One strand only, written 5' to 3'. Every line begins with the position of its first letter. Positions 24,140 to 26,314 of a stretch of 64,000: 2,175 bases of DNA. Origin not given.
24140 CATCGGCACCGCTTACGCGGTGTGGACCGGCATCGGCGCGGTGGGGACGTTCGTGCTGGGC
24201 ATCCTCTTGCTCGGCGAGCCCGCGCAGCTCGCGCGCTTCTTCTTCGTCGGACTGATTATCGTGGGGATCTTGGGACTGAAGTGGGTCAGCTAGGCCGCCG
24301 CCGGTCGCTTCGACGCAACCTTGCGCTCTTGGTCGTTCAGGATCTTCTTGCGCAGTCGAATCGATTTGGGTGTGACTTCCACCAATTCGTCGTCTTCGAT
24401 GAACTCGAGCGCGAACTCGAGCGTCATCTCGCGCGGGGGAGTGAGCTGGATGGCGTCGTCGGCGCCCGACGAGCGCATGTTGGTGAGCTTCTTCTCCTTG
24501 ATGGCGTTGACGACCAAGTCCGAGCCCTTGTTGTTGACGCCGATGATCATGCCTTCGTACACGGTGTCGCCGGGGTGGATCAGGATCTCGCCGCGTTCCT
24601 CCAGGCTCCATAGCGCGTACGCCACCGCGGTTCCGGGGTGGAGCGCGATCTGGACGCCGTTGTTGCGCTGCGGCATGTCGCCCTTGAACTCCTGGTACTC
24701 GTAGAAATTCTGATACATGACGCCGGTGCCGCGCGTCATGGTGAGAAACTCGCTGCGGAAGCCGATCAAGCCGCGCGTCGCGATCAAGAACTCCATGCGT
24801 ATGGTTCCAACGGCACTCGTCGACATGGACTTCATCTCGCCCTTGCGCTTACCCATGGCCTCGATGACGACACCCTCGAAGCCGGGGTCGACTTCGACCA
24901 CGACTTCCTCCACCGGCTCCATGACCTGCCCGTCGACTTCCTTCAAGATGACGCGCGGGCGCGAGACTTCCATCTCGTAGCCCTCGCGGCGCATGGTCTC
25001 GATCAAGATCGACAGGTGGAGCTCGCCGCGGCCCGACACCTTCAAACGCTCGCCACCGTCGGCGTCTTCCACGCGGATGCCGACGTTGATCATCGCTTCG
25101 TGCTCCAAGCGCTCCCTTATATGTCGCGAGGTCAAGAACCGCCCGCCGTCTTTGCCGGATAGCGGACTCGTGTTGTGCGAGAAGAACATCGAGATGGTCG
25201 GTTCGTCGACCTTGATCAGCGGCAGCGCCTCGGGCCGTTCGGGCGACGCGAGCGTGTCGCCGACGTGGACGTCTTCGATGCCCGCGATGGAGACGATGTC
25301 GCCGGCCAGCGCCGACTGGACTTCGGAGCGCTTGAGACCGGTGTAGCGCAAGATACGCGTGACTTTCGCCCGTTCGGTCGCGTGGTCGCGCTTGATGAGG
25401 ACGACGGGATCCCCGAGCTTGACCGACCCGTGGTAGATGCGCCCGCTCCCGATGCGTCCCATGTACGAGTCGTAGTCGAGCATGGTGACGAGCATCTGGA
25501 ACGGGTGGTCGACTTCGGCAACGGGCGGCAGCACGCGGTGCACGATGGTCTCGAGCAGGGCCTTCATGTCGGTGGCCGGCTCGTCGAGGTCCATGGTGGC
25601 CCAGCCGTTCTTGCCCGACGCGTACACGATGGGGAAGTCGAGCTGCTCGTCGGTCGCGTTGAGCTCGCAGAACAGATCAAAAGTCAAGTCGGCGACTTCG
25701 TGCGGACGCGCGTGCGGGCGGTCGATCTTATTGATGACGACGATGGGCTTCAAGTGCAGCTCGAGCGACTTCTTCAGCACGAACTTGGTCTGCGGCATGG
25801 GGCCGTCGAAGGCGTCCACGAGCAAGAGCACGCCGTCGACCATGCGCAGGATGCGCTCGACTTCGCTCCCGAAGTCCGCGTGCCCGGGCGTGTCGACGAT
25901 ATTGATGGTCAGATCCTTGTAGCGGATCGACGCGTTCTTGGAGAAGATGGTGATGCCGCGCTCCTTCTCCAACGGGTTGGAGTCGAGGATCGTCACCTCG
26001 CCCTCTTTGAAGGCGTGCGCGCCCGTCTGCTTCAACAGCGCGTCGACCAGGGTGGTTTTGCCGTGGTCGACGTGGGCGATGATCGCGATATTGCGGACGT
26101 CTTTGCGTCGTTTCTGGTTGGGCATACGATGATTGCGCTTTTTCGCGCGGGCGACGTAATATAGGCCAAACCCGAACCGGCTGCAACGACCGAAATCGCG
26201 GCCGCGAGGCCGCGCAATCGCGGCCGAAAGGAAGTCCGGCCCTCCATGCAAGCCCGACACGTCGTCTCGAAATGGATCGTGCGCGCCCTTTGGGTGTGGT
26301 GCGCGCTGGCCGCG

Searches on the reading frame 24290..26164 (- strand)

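Call 9: search_protein_families(library=pfam, proteins=[window:24290-26164:-], max_evalue=0.001)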
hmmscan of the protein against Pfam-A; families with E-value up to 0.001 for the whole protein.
window:24290-26164:- (624 aa): 6 families
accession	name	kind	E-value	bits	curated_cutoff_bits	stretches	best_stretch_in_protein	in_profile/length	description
PF00009.33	GTP_EFTU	-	6.3e-55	186.1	26.5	1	21-209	1-184/188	Elongation factor Tu GTP binding domain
PF21018.2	BipA_C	-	1.3e-45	154.1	23.8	1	502-610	1-109/110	TypA/BipA C-terminal domain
PF00679.30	EFG_C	-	6.7e-19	68.2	27.9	1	414-500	2-88/89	Elongation factor G C-terminus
PF03144.31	GTP_EFTU_D2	-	2.2e-14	54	30.3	1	236-306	1-73/73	Elongation factor Tu domain 2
PF22042.2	EF-G_D2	-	5.4e-11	42.9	27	1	221-306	1-82/84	Elongation factor G domain 2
PF01926.29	MMR_HSR1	-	1.3e-06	29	21.9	1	26-146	2-113/113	50S ribosome-binding GTPase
